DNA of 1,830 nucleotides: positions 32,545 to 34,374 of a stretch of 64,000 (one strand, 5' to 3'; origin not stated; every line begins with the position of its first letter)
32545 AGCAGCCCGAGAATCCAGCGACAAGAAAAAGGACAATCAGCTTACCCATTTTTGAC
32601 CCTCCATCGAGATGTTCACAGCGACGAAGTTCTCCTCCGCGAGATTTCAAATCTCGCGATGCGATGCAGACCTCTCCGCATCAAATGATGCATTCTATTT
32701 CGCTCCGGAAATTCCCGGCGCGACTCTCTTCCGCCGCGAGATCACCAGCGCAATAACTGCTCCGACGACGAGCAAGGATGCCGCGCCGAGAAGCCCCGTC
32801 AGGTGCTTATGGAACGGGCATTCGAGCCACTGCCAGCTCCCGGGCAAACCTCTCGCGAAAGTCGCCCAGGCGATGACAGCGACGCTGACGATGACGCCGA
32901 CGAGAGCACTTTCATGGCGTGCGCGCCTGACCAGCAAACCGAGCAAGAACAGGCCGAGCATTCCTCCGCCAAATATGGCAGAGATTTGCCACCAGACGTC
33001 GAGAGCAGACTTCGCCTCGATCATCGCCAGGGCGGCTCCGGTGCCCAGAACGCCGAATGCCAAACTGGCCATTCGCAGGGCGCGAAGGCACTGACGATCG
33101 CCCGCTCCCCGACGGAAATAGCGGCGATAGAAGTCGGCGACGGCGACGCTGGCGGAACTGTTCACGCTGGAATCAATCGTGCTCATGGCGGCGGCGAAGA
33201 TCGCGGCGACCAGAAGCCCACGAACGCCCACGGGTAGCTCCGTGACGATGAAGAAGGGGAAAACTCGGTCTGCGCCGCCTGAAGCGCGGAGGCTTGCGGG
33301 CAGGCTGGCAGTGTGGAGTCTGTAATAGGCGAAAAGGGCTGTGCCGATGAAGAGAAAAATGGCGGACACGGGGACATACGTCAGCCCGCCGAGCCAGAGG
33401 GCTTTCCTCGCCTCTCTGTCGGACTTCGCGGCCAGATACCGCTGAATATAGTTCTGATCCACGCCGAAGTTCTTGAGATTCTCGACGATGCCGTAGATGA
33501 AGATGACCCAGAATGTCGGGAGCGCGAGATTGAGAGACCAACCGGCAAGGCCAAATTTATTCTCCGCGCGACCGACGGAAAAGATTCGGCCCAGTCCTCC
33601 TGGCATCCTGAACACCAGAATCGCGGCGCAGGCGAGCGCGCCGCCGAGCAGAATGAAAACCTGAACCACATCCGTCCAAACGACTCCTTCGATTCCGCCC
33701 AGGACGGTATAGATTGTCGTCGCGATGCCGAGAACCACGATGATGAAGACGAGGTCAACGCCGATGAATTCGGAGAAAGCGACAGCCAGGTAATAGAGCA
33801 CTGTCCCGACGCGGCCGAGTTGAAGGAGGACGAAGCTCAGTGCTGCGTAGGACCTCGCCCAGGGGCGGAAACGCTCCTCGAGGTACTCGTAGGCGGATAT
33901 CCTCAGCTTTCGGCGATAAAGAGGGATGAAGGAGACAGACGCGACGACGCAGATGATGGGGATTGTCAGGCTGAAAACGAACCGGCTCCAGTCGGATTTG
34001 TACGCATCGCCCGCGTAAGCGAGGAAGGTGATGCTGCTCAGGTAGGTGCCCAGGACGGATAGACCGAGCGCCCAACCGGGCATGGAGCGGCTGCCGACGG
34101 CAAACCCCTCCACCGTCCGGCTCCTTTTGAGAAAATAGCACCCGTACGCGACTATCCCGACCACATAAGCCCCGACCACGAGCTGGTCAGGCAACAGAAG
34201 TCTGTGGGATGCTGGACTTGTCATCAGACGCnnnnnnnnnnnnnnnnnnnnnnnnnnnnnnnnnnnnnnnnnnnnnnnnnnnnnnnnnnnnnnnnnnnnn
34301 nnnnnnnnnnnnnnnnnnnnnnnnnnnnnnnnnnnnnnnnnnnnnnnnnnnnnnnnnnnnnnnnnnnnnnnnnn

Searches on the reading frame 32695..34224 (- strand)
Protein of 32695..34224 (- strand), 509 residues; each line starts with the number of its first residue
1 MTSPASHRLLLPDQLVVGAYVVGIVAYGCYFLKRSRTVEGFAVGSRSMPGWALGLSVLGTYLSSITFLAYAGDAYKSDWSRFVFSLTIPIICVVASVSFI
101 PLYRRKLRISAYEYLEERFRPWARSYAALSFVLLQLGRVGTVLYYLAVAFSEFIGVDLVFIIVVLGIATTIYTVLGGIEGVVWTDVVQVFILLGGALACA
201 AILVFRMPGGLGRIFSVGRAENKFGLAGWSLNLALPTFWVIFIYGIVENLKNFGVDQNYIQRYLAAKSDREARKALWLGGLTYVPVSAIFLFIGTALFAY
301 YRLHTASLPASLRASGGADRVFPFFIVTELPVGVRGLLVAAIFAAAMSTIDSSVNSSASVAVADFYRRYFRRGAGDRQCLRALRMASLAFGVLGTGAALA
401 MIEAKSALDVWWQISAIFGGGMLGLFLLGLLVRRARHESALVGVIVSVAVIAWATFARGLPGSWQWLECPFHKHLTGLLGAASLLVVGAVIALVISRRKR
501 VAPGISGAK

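Call 3: search_protein_families(library=pfam, proteins=[window:32695-34224:-], max_evalue=1)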
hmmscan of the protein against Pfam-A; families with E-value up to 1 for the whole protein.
window:32695-34224:- (509 aa): 2 families
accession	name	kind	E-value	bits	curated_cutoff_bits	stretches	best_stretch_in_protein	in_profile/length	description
PF00474.23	SSF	-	1.5e-45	156.3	22.8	1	41-446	1-405/406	Sodium:solute symporter family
PF17608.7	DUF5504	-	0.31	11.7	27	0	52-163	7-117/127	Family of unknown function (DUF5504)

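Call 4: search_protein_families(library=ncbifam, proteins=[window:32695-34224:-], max_evalue=1)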
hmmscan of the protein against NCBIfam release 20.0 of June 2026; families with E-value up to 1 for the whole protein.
window:32695-34224:- (509 aa): 9 families
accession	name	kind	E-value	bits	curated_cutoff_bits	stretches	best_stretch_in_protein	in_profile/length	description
TIGR00813.1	sss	superfamily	1.1e-68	232.2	184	1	41-447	1-411/411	sodium/solute symporter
NF007790.0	PRK10484.1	equivalog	1e-37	130.2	401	1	21-498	15-482/527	solute:sodium symporter family transporter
TIGR02121.1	Na_Pro_sym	equivalog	2.1e-23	82.8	515.5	1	16-455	6-439/488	sodium/proline symporter PutP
TIGR02119.1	panF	equivalog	6.8e-20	71.5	328.05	1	21-450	16-433/471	sodium/pantothenate symporter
TIGR03648.1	Na_symport_lg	subfamily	3e-12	45.7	320.75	2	31-203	17-190/547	VC_2705 family sodium/solute symporter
NF011948.0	PRK15419.1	equivalog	9.1e-09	34.7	955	1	19-457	13-448/502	sodium/proline symporter PutP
NF058657.1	MncbAcdTpMctC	equivalog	1.3e-07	30.5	670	1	25-446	20-444/527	monocarboxylic acid transporter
NF006903.2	PRK09395.1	subfamily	0.00032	19.2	750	1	19-410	43-435/552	cation/acetate symporter ActP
TIGR02711.1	symport_actP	equivalog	0.011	14.5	1099.25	1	21-407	42-429/549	cation/acetate symporter ActP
